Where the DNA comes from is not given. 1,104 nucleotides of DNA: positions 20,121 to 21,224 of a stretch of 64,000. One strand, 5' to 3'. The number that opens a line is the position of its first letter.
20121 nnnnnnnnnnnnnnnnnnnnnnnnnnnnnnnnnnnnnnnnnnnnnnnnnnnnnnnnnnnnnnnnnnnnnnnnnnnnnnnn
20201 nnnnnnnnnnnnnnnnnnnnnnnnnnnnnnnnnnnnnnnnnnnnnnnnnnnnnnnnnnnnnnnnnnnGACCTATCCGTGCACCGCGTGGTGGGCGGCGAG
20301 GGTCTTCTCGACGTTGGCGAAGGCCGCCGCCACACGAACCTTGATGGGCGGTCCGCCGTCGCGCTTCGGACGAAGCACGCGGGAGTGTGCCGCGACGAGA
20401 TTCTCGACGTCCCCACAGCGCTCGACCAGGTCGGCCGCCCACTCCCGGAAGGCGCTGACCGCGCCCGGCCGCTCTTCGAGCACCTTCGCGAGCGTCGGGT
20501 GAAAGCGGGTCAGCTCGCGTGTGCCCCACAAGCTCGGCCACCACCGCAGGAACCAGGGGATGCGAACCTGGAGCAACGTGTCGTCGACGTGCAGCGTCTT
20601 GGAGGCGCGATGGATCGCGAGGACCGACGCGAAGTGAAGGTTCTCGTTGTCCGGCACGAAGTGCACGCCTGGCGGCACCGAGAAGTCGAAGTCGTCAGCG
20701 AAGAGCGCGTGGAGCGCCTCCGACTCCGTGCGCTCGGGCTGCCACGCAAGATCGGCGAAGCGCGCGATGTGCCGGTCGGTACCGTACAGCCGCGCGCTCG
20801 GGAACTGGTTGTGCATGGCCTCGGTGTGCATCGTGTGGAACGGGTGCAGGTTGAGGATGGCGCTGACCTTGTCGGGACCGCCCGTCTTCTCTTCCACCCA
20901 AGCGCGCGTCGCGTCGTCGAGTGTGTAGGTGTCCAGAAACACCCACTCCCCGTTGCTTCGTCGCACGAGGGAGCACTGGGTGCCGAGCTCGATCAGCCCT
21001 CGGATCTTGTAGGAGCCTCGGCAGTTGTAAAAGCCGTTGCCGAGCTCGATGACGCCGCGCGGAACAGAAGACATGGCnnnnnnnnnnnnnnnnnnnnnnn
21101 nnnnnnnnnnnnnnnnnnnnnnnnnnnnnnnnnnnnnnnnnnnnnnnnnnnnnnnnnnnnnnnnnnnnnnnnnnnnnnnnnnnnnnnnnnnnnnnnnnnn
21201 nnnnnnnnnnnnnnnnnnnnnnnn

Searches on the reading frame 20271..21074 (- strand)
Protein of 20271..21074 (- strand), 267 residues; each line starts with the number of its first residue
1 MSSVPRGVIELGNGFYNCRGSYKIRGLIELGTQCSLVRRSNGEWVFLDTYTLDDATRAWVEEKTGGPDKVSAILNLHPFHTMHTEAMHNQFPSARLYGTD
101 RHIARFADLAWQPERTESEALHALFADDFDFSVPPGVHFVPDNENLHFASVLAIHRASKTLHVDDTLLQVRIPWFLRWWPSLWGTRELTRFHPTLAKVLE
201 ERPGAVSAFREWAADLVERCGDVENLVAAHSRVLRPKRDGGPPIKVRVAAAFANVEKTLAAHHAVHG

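Call 3: search_protein_families(library=pfam, proteins=[window:20271-21074:-], max_evalue=0.1)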
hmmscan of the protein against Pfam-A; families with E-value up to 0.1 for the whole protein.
window:20271-21074:- (267 aa): 0 families

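Call 4: search_protein_families(library=ncbifam, proteins=[window:20271-21074:-], max_evalue=0.1)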
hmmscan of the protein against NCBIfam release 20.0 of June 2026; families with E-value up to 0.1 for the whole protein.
window:20271-21074:- (267 aa): 0 families

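Call 6: search_solved_structures(query=window:20271-21074:-, max_evalue=10, show_alignments=2)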
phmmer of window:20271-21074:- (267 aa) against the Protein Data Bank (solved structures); distinct sequences matched with E-value up to 10: 1.
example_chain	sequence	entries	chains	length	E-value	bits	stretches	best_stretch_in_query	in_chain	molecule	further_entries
8ap6_Q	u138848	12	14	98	0.96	11.8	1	129-183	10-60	ATPEG3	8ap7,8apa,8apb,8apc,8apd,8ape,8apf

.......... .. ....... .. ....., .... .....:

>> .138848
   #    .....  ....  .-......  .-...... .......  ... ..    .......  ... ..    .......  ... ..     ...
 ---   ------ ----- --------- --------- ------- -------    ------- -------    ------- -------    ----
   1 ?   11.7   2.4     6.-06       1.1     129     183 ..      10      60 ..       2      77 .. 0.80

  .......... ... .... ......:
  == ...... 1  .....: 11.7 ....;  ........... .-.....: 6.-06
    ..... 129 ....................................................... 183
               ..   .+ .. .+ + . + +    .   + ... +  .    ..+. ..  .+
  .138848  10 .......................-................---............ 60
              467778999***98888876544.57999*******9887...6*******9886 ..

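Call 8: search_protein_families(library=pfam, proteins=[window:20271-21074:-], max_evalue=10)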
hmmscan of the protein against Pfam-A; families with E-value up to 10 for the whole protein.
window:20271-21074:- (267 aa): 0 families

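Call 9: find_homologous_proteins(query=window:20271-21074:-, max_evalue=0.001)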
Query window:20271-21074:- (267 aa): 1168 proteins with E <= 0.001 among 2126 candidates; the best 120 are listed.
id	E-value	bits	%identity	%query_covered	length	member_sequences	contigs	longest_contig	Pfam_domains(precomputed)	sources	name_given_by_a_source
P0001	1.2e-182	623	100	100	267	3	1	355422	-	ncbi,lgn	ncbi:MAG: hypothetical protein AB8I08_03435 [Sandaracinaceae bacterium]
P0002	9.9e-99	348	61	100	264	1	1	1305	-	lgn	-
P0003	2.4e-97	344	61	98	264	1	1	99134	-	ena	-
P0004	4.7e-97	343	58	98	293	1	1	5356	-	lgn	-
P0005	4.5e-96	339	60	100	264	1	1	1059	-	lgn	-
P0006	1.8e-94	334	59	99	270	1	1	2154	-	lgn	-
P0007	1.3e-93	331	58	100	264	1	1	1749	-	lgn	-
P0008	1.4e-93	331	58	100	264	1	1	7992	-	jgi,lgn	jgi:hypothetical protein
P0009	2.0e-93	331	59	99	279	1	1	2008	-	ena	-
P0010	9.5e-93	328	58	96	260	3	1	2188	-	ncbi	-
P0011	3.2e-92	327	56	99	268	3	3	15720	-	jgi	jgi:hypothetical protein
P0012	7.7e-91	322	57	100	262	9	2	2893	-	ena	-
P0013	6.0e-90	319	58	100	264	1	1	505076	-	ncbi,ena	-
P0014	7.2e-90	319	56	99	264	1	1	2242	-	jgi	jgi:hypothetical protein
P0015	2.0e-89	318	55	96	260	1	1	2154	-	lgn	-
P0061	7.0e-84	299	54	97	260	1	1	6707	PF14234.12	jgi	jgi:hypothetical protein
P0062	7.2e-84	299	53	97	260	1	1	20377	-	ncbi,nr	ncbi:MAG: hypothetical protein RQ826_04545 [Xanthomonadales bacterium]|nr:hypothetical protein [Xant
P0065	9.2e-84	299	51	97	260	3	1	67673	-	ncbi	ncbi:MAG: hypothetical protein R3B70_20865 [Polyangiaceae bacterium]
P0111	5.6e-82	293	53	97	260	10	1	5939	PF14234.12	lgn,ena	-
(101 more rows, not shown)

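Call 10: find_encoding_contigs(protein=P0013, flank=8000, max_places=2)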
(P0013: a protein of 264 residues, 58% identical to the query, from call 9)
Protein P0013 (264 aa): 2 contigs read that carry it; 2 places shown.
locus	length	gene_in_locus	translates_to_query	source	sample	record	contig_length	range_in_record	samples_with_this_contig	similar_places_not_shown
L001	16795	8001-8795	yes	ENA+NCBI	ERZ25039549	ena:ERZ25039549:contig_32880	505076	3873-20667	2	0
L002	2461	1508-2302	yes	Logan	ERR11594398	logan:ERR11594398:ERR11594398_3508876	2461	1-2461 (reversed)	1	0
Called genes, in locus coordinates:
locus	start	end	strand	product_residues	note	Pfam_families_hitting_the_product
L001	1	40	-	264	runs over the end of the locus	PF00691:OmpA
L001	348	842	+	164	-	-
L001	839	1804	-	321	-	PF00135:COesterase (weak), PF20434:BD-FAE, PF07859:Abhydrolase_3, PF12697:Abhydrolase_6 (weak)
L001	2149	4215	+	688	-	PF13174:TPR_6 (faint), PF13432:TPR_16 (faint), PF01464:SLT, PF27553:SLT_superhelical (weak)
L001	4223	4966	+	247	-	PF13489:Methyltransf_23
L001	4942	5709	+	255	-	PF00535:Glycos_transf_2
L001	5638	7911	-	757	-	PF09586:YfhO (weak)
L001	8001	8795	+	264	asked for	-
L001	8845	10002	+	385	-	PF00180:Iso_dh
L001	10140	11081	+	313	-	-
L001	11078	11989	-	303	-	PF22612:GH113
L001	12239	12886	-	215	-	PF00702:Hydrolase, PF13419:HAD_2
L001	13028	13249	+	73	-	PF01176:eIF-1a, PF16745:RsgA_N (weak)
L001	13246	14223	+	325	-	PF03781:FGE-sulfatase (weak)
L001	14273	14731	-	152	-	PF08327:AHSA1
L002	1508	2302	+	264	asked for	-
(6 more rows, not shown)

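Call 11: find_encoding_contigs(protein=P0062, flank=8000, max_places=2)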
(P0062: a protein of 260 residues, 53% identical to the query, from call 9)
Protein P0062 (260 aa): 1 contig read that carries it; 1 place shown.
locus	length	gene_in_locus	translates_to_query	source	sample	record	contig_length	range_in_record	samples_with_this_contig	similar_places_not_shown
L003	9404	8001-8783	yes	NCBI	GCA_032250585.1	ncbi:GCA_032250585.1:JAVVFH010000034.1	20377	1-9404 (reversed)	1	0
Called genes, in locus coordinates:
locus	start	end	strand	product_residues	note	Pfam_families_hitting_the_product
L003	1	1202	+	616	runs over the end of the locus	PF02776:TPP_enzyme_N, PF00205:TPP_enzyme_M, PF02775:TPP_enzyme_C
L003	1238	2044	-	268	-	PF00106:adh_short, PF08659:KR, PF13561:adh_short_C2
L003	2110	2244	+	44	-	-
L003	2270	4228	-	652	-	PF26550:Tricorn_2nd (faint), PF02897:Peptidase_S9_N (weak), PF07676:PD40 (faint), PF02129:Peptidase_S15, PF00561:Abhydrolase_1 (weak), PF01738:DLH, PF20434:BD-FAE, PF00326:Peptidase_S9, +1 more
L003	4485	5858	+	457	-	PF00483:NTP_transferase, PF01128:IspD, PF12804:NTP_transf_3, PF25084:LbH_EIF2B (faint), PF25087:GMPPB_C (weak), PF00132:Hexapep (weak), PF14602:Hexapep_2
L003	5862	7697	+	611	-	PF13522:GATase_6, PF13537:GATase_7, PF01380:SIS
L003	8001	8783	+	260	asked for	-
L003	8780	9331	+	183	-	PF08547:CIA30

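Call 12: find_encoding_contigs(protein=P0065, flank=8000, max_places=2)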
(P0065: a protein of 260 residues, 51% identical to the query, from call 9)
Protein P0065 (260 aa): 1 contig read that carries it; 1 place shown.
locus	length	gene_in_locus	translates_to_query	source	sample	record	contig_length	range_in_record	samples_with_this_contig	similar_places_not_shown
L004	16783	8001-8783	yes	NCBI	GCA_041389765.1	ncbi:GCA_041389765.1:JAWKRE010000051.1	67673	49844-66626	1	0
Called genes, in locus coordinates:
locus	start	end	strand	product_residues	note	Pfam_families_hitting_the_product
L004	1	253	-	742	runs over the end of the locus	PF05954:Phage_GPD, PF04717:Phage_base_V, PF22178:Gp5_trimer_C, PF06715:Gp5_C (faint), PF22178:Gp5_trimer_C (weak)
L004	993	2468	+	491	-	PF09937:DUF2169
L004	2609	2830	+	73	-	-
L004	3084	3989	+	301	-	-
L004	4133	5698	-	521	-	PF07690:MFS_1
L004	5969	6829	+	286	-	PF27846:tSAM_targ_Cxxx_rpt (faint)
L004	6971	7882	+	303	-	-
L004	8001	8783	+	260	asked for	-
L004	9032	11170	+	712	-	PF00344:SecY, PF22599:SecDF_P1_head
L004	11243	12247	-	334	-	PF00072:Response_reg, PF14082:SduA_C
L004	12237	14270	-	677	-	PF13581:HATPase_c_2 (weak), PF02518:HATPase_c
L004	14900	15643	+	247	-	-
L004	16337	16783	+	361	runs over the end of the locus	PF13428:TPR_14 (faint), PF13432:TPR_16 (faint), PF13431:TPR_17 (faint), PF23914:TPR_CcmH_CycH (weak), PF14559:TPR_19 (weak)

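Call 13: find_encoding_contigs(protein=P0001, flank=10000, max_places=3)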
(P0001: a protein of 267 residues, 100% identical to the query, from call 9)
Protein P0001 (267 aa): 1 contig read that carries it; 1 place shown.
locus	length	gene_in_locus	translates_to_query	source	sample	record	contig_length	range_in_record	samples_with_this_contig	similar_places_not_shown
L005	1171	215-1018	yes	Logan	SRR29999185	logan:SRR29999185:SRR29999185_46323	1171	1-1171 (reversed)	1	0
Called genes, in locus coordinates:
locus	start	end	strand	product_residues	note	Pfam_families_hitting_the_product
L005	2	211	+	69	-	?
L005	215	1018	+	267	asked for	-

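Call 14: find_encoding_contigs(protein=P0003, flank=8000, max_places=2)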
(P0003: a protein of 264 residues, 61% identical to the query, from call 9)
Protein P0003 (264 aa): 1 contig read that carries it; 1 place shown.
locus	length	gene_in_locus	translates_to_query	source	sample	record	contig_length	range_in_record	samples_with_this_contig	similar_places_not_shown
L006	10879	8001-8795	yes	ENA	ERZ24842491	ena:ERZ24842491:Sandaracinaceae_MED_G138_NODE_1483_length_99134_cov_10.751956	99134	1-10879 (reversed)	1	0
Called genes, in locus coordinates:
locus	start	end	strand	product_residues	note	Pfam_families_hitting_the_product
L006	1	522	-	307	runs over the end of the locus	PF12679:ABC2_membrane_2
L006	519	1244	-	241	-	-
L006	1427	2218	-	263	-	-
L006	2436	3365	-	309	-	PF01073:3Beta_HSD, PF01370:Epimerase, PF04321:RmlD_sub_bind (weak), PF16363:GDP_Man_Dehyd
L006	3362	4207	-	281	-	PF01553:Acyltransferase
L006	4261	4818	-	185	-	-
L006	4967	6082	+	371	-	PF03301:Trp_dioxygenase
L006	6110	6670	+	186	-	-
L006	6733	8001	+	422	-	PF00709:Adenylsucc_synt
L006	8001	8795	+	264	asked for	-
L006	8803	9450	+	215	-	-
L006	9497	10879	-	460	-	?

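Call 17: find_related_loci(query=A1, collection=genome_contigs, flank=10000)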
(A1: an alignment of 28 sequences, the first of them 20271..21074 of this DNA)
Query A1 (267 aa) in genome_contigs; peptide patterns used: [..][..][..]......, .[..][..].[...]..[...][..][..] (x = any residue, [..] = any of these).
491 stretches matched a pattern; 451 encode a relative of the query (tblastn E <= 1e-3); the best 80 are kept; 80 distinct loci.
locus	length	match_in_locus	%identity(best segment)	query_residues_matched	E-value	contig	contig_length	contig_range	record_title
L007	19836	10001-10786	50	2-267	1e-90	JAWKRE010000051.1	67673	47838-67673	MAG: Polyangiaceae bacterium isolate ABC1.6 ABC1.6.fa-51, whole genome shotgun sequence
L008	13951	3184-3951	54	8-267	3e-90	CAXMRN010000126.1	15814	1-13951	MAG: uncultured Polyangiaceae bacterium isolate 07C-BC-St07_bin.2.orig genome assembly, contig: k141_4109104, whole geno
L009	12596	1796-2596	52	3-267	4e-90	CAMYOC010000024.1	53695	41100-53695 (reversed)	MAG: uncultured Gammaproteobacteria bacterium isolate FCS_Gamma_003 genome assembly, contig: scaffold_270, whole genome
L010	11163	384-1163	53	4-267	2e-88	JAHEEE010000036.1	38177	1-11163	MAG: Myxococcales bacterium isolate Ww259 NODE_1112_length_38177_cov_5.891423, whole genome shotgun sequence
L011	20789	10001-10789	53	1-267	9e-89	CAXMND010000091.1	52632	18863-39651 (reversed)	MAG: uncultured Coxiellaceae bacterium isolate 07C-BC-St02_bin.6.orig genome assembly, contig: k141_3289594, whole genom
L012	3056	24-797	54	5-267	6e-89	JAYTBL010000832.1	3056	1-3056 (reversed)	MAG: Polyangiaceae bacterium isolate GFS_14252 GFS_14252_831, whole genome shotgun sequence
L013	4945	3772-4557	53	2-267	3e-87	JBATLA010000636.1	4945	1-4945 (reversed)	MAG: Polyangiales bacterium isolate MFD10204_ilm_asm_bin16 k127_253209, whole genome shotgun sequence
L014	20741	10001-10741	54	8-267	5e-87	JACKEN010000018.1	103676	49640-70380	MAG: Deltaproteobacteria bacterium isolate HK-STAS-MYXO-34 HK-STAS-MYXO-34_18, whole genome shotgun sequence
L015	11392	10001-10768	53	8-267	1e-86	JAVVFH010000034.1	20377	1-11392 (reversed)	MAG: Lysobacterales bacterium isolate TamC13-42 NODE_34_length_20377_cov_3.370449, whole genome shotgun sequence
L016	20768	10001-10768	53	8-267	2e-86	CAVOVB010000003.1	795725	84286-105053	MAG: uncultured delta proteobacterium isolate MFD09779.bin.2.182 genome assembly, contig: contig_14909, whole genome sho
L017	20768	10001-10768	52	8-267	1e-86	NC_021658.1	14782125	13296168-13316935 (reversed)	Sorangium cellulosum So0157-2, complete sequence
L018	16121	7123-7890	53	8-267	1e-86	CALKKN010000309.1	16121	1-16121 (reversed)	MAG: uncultured Xanthomonadales bacterium isolate N4_Bin_METABAT__41_1_1 genome assembly, contig: c_000003519513, whole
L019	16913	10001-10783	53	2-267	4e-86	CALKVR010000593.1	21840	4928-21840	MAG TPA_asm: uncultured Polyangiaceae bacterium isolate SRR1506987_bin.141_CONCOCT_v1.1_MAG genome assembly, contig: ERZ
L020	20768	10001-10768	54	8-267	4e-86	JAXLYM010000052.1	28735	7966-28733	MAG: Polyangiaceae bacterium isolate STL-MYX13 C2.77.fa-52, whole genome shotgun sequence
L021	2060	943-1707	52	9-267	1e-89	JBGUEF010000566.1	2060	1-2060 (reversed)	MAG: Deltaproteobacteria bacterium isolate 35D-01 NODE_566_length_2060_cov_2.580434, whole genome shotgun sequence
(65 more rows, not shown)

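Call 29: predict_structure(alignment_id=A1)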
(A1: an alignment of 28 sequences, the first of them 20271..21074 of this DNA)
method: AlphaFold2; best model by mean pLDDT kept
length: 267 residues; sequences in the alignment: 28
mean_pLDDT: 93.5   pTM: 0.91
mean pLDDT of the five models: 93.5, 92.9, 92.7, 92.1, 91.7
residues with pLDDT >= 90: 217; 70-90: 44; 50-70: 6; < 50: 0
segments of 3 or more residues with pLDDT < 50: none
pLDDT, mean of each block of 10 residues (from residue 1): 87 95 75 95 97 96 97 96 95 98 97 98 98 97 92 98 94 81 80 96 98 98 93 86 95 97 97
secondary structure, 60 per line:
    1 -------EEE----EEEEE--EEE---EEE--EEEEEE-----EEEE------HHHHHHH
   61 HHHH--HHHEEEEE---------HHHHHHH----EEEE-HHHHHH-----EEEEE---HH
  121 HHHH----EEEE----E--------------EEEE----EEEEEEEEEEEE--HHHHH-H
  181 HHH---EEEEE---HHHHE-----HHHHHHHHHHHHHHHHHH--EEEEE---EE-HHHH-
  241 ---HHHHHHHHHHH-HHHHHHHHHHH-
elements in order: E8-10 E15-19 E22-24 E28-30 E33-38 E44-47 H54-64 E70-74 H84-90 E95-98 H100-105 E111-115 H119-124 E129-132 E152-155 E160-171 H174-178 H180-183 E187-191 H195-198 H205-222 E225-229 H236-239 H244-254 H256-266

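Call 32: fold_search(model_id=the predicted structure, library=pdb)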
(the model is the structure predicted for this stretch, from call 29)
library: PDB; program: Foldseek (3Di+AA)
matches with E <= 10: 615; with E <= 0.001: 387
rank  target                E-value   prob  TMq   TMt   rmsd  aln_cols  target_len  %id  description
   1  5acp_B                6.7e-09  1.00  0.50  0.60   7.1       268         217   14  W228R-Investigation of the impact from residues W228 and Y233 in the metallo-beta-lactamase GIM-1 (released 2015-12-23)
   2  5acs_A                7.1e-09  1.00  0.52  0.62   6.2       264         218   15  Y233A-Investigation of the impact from residues W228 and Y233 in the metallo-beta-lactamase GIM-1 (released 2015-12-23)
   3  2ynt_C                7.6e-09  1.00  0.53  0.62   6.1       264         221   13  GIM-1-3Mol native. Crystal structures of Pseudomonas aeruginosa GIM- 1: active site plasticity in metallo-beta-lactama (released 2013-07-24)
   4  5acq_A                8.5e-09  1.00  0.53  0.62   6.1       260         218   14  W228A-Investigation of the impact from residues W228 and Y233 in the metallo-beta-lactamase GIM-1 (released 2015-12-23)
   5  5acp_A                9.1e-09  1.00  0.54  0.63   5.4       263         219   13  W228R-Investigation of the impact from residues W228 and Y233 in the metallo-beta-lactamase GIM-1 (released 2015-12-23)
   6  3pg4                  1.0e-08  1.00  0.62  0.70   5.3       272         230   12  The crystal structure of New Delhi Metallo-beta lactamase (NDM-1) (released 2011-11-16)
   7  9c3d                  1.2e-08  1.00  0.54  0.62   5.3       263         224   15  Crystal structure of metallo-beta-lactamase superfamily protein CcrA-like_MBL-B1 from Dyadobacter fermentans (released 2024-07-17)
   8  5acs_B                1.2e-08  1.00  0.52  0.62   6.3       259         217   14  Y233A-Investigation of the impact from residues W228 and Y233 in the metallo-beta-lactamase GIM-1 (released 2015-12-23)
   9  6jv4_B                1.2e-08  1.00  0.54  0.64   5.3       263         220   12  Crystal structure of metallo-beta-lactamase VMB-1 (released 2019-11-27)
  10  4tze_A                1.4e-08  1.00  0.59  0.68   4.6       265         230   11  Structure of metallo-beta-lactamase (released 2015-07-29)
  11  6lfd_A                1.4e-08  1.00  0.52  0.61   6.0       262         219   13  Crystal structure of VMB-1 at pH5.5(Bis-Tris) (released 2020-02-26)
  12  5act_B                1.5e-08  1.00  0.53  0.63   6.2       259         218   14  W228S-Investigation of the impact from residues W228 and Y233 in the metallo-beta-lactamase GIM-1 (released 2015-12-23)
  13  4tyf                  1.7e-08  1.00  0.59  0.67   5.5       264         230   12  Structure of a Metallo-beta-lactamase (released 2015-07-15)
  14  6mgz_A                1.7e-08  1.00  0.58  0.66   4.8       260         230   11  Crystal Structure of the New Deli Metallo Beta Lactamase Variant 4 from Klebsiella pneumoniae (released 2018-10-03)
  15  6ol8_A                1.9e-08  1.00  0.58  0.64   5.4       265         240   12  Crystal structure of NDM-12 metallo-beta-lactamase in complex with hydrolyzed ampicillin (released 2020-04-22)
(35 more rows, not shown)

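Call 34: search_protein_families(library=pfam, alignment_id=A1, max_evalue=1)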
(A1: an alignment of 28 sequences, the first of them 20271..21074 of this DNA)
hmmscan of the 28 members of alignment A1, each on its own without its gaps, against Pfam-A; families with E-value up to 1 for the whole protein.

A. member 1, window:20271-21074:- (267 aa): 0 families

B. families by the number of members that match (of 28 scanned): 10 families
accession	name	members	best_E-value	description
PF14234.11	DUF4336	16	3.3e-06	Domain of unknown function (DUF4336)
PF13469.12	Sulfotransfer_3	7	0.0097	Sulfotransferase family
PF12826.13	HHH_2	3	0.015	Helix-hairpin-helix motif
PF04358.19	DsrC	2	0.017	DsrC like protein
PF17059.10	MGTL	1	0.037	MgtA leader peptide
PF03084.19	Sigma_1_2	1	0.085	Reoviral Sigma1/Sigma2 family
PF14534.12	DUF4440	1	0.19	Domain of unknown function (DUF4440)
PF22149.1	Tt1219-like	1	0.24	Type IV pilin Tt1219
PF02260.25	FATC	1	0.26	FATC domain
PF07324.16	DGCR6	1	0.26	DiGeorge syndrome critical region 6 (DGCR6) protein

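Call 47: search_protein_families(library=padloc, proteins=[window:20271-21074:-], max_evalue=0.01)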
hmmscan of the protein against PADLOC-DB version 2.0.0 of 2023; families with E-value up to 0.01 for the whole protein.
window:20271-21074:- (267 aa): 0 families

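Call 68: find_encoding_contigs(protein=P0004, flank=6000, max_places=2)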
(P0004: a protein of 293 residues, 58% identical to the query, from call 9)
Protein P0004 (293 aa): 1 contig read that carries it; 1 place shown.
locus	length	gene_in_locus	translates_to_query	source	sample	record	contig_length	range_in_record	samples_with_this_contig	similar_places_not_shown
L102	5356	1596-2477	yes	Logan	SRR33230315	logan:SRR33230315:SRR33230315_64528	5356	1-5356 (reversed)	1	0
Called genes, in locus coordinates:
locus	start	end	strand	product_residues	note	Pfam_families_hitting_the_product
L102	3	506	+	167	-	?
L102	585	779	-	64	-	-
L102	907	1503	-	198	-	PF03167:UDG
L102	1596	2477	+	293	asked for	-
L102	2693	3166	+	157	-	PF10698:DUF2505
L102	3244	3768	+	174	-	PF07238:PilZ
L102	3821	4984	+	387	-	PF21338:Top1B_N_bact, PF01028:Topoisom_I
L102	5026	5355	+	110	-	?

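Call 73: search_solved_structures(query=A1, max_evalue=10, show_alignments=3)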
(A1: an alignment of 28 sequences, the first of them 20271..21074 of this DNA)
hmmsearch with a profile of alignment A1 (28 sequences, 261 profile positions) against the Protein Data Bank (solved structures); distinct sequences matched with E-value up to 10: 5.
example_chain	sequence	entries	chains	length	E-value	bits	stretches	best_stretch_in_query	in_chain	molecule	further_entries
5xy3_I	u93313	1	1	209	0.26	13.6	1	59-102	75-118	Ribosomal protein, putative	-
3g6b_A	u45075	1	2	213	0.32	13.3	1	200-254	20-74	Methyl-accepting chemotaxis protein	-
3g67_A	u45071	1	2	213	0.42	12.9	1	200-254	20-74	Methyl-accepting chemotaxis protein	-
5mrc_KK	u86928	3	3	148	0.7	12.2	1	138-177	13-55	uS11m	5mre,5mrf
8ux4_q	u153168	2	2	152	0.74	12.1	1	138-177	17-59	Small ribosomal subunit protein uS11m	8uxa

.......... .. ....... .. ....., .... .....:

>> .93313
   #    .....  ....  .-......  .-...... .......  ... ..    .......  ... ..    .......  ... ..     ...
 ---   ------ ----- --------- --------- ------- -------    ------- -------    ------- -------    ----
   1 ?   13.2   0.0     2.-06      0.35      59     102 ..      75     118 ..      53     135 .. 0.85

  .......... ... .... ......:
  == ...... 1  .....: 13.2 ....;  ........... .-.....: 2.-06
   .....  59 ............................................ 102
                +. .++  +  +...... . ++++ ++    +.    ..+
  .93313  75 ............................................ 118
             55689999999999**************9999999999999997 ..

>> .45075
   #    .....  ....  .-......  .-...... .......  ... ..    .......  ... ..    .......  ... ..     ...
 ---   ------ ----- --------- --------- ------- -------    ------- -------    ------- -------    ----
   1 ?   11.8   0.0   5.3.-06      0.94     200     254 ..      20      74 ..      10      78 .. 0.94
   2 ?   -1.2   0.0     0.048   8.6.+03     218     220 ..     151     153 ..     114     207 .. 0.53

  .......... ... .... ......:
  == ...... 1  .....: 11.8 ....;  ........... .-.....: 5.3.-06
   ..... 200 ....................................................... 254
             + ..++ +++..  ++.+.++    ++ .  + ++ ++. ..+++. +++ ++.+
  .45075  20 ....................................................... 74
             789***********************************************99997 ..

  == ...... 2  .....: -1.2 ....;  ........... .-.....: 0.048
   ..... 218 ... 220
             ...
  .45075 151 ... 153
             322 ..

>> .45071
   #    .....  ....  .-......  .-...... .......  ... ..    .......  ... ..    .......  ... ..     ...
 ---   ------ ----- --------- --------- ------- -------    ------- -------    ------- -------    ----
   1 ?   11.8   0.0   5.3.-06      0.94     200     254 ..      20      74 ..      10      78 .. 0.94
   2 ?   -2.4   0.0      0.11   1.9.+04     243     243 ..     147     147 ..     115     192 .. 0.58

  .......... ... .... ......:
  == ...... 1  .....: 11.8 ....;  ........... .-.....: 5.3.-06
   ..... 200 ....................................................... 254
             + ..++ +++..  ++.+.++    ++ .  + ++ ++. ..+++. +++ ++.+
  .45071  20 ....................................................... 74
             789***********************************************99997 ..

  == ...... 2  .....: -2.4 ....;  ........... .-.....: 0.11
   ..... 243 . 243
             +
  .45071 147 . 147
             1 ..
